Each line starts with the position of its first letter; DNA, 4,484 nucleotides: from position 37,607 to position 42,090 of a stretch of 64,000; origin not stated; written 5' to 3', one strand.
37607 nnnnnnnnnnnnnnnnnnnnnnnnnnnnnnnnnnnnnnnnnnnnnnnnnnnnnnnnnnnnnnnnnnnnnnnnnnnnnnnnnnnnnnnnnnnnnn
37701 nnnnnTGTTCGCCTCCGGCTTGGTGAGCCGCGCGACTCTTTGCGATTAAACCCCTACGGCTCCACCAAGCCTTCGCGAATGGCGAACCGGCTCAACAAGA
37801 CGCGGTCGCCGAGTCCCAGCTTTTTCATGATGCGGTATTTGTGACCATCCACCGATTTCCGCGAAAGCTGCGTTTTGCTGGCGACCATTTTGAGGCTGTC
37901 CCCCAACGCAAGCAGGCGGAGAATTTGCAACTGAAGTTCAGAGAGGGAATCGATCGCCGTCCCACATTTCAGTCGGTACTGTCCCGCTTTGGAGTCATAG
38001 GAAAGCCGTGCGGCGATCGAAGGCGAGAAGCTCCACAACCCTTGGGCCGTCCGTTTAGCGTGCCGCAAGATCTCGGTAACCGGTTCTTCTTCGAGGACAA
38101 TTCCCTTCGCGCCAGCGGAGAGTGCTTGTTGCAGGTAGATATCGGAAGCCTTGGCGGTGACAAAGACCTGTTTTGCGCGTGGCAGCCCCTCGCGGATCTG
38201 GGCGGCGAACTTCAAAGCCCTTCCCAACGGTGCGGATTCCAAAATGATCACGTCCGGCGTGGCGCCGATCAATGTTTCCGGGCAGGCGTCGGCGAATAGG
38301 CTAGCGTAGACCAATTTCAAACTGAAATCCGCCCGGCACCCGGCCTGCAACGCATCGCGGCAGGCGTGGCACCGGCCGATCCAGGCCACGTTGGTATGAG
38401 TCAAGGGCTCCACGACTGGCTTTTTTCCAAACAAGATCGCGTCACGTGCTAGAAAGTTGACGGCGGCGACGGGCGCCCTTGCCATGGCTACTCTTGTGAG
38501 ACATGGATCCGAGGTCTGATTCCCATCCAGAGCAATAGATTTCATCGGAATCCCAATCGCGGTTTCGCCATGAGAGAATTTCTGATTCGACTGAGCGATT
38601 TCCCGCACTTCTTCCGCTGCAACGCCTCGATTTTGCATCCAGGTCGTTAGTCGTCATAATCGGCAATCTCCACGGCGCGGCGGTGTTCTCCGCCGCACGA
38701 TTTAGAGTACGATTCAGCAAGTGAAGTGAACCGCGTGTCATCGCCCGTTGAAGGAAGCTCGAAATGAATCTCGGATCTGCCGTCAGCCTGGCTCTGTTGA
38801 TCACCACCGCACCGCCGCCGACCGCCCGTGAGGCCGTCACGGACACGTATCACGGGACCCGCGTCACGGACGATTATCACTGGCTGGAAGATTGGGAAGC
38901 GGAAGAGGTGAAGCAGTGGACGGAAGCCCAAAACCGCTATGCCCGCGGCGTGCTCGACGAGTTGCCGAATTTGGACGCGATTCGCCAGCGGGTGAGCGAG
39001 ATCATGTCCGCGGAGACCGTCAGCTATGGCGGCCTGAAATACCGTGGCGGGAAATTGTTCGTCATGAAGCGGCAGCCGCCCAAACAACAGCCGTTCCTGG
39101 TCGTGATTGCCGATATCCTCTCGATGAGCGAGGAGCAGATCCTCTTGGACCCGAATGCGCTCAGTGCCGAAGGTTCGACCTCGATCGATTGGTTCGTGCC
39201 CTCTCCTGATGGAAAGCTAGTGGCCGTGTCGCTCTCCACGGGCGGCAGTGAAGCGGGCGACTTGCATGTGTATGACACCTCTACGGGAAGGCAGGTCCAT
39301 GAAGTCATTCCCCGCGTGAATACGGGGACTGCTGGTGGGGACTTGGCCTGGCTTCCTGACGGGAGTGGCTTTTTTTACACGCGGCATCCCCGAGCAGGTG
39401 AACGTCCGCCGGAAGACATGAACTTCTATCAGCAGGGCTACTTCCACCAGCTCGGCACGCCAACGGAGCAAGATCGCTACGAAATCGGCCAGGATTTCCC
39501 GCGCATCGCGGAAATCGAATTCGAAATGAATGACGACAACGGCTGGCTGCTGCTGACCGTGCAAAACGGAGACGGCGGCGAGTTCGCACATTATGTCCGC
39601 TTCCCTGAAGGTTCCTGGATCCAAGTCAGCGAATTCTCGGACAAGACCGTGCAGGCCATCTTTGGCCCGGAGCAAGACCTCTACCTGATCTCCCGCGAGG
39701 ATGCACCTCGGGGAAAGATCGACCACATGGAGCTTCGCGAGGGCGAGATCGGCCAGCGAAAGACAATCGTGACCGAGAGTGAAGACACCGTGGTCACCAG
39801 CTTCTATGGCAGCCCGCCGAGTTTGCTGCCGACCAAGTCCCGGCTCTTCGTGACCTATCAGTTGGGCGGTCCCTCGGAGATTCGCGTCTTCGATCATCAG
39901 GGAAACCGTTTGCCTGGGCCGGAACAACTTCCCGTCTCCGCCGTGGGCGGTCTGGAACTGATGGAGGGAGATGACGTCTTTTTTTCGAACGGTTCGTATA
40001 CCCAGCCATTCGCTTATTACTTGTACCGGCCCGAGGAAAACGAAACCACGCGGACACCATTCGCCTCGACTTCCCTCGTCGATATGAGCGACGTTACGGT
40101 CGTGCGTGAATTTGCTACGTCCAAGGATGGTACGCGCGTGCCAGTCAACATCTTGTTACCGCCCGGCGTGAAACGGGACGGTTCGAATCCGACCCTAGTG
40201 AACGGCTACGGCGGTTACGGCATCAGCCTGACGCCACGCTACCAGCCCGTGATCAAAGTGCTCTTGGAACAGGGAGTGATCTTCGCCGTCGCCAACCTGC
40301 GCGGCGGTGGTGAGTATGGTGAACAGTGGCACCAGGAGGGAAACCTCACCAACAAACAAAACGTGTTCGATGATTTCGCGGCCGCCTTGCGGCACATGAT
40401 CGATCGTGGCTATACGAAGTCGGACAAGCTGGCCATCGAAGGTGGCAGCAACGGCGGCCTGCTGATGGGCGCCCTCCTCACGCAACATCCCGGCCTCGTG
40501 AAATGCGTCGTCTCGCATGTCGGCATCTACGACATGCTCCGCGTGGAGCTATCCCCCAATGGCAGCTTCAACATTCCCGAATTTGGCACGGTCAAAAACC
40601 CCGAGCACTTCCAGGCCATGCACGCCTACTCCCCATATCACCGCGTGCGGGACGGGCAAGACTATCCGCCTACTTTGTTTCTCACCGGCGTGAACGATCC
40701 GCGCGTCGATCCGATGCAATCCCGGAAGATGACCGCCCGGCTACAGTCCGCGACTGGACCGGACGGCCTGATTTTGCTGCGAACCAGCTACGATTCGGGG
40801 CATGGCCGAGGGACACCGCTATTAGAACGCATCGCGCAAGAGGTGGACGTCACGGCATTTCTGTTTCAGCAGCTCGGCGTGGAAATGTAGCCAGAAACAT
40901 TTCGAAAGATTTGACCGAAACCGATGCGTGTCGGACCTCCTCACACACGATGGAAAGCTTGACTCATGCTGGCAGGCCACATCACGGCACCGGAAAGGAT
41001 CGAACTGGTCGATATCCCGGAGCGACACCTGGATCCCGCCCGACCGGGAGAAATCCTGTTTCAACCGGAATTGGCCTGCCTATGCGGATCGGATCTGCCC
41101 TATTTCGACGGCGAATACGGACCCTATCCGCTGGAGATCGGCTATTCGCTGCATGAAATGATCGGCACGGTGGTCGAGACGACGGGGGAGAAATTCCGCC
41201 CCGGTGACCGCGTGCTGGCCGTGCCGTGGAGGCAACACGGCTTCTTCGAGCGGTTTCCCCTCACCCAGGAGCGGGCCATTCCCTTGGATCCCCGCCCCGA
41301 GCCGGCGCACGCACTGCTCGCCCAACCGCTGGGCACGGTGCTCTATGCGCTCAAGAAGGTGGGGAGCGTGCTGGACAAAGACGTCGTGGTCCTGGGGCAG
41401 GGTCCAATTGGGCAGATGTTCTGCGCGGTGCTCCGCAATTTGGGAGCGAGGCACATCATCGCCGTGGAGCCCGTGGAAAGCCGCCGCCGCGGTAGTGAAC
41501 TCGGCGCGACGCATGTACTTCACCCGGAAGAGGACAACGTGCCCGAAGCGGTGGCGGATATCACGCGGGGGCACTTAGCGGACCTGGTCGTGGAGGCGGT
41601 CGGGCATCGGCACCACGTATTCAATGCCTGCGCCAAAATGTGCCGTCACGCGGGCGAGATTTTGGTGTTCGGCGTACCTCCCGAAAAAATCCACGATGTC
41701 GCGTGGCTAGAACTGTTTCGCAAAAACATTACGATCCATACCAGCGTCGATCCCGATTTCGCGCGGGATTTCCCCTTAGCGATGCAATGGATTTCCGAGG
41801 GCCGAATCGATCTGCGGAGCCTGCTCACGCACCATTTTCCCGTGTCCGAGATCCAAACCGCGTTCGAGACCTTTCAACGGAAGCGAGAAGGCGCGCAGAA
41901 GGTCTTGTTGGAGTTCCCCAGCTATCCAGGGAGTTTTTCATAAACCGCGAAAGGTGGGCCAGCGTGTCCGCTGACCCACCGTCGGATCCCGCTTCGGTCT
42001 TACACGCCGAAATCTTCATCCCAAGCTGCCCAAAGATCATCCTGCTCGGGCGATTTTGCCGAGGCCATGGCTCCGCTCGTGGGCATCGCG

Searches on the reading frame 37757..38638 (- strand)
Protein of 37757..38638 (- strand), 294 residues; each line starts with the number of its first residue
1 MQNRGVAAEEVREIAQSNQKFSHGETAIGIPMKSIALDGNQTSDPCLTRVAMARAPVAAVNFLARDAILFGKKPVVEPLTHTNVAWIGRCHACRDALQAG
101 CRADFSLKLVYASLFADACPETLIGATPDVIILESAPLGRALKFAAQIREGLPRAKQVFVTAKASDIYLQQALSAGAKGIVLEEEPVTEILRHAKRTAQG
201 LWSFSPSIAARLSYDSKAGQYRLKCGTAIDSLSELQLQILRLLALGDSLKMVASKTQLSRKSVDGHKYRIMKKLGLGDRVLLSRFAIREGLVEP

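Call 13: search_protein_families(library=pfam, proteins=[window:37757-38638:-], max_evalue=0.001)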
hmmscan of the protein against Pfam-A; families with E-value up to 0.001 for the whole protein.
window:37757-38638:- (294 aa): 1 family
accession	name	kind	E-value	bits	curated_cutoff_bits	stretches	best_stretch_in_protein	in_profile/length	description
PF00196.25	GerE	-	2.5e-10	40.2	23.5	1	230-285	1-56/57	Bacterial regulatory proteins, luxR family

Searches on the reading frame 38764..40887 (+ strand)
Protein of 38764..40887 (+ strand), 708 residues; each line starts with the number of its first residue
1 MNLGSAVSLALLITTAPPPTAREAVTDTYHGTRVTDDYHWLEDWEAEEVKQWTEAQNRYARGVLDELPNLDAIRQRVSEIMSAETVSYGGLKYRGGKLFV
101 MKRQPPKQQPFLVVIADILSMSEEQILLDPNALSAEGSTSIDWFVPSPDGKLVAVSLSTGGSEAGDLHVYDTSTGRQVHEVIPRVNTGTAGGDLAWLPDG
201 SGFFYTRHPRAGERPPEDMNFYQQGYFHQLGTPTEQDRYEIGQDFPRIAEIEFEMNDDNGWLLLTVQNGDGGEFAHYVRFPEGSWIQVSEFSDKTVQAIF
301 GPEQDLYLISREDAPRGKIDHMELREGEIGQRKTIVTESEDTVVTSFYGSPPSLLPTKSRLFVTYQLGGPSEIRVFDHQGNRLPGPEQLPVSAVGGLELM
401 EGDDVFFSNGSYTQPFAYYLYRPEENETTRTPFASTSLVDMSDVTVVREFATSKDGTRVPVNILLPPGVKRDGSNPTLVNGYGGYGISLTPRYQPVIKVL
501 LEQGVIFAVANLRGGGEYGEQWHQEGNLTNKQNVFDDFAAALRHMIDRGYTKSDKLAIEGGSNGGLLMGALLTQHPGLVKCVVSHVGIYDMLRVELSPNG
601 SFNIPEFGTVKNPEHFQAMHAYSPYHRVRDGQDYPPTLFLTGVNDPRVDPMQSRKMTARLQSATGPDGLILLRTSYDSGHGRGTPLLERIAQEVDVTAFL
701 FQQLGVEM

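Call 14: search_protein_families(library=pfam, proteins=[window:38764-40887:+], max_evalue=0.001)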
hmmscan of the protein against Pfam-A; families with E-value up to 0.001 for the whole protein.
window:38764-40887:+ (708 aa): 5 families
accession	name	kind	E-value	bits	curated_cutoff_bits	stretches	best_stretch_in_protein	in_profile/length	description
PF02897.21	Peptidase_S9_N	-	5.6e-61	207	24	1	18-428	1-408/414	Prolyl oligopeptidase, N-terminal beta-propeller domain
PF00326.27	Peptidase_S9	-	7e-53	179.7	22.6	1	496-705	6-211/213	Prolyl oligopeptidase family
PF12146.15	Hydrolase_4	-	3.3e-07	30.3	27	1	491-583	18-105/239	Serine aminopeptidase, S33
PF02129.25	Peptidase_S15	-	8.6e-07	29.3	23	1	455-610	1-151/262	X-Pro dipeptidyl-peptidase (S15 family)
PF00561.26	Abhydrolase_1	-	1.7e-06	28.4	25.8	1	479-587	4-102/245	alpha/beta hydrolase fold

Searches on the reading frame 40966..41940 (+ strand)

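Call 14: search_protein_families(library=pfam, proteins=[window:40966-41940:+], max_evalue=0.001)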
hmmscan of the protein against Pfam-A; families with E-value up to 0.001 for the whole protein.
window:40966-41940:+ (325 aa): 4 families
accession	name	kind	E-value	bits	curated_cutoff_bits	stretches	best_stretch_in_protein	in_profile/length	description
PF00107.32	ADH_zinc_N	-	2.8e-21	76.2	31.8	1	147-277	1-128/129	Zinc-binding dehydrogenase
PF16912.11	Glu_dehyd_C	-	1.1e-10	41.8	34.9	1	138-303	32-201/211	Glucose dehydrogenase C-terminus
PF08240.17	ADH_N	-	1.4e-07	32.2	23.5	1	27-88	2-65/104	Alcohol dehydrogenase GroES-like domain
PF13602.12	ADH_zinc_N_2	-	5.7e-07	31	27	1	179-306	1-126/134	Zinc-binding dehydrogenase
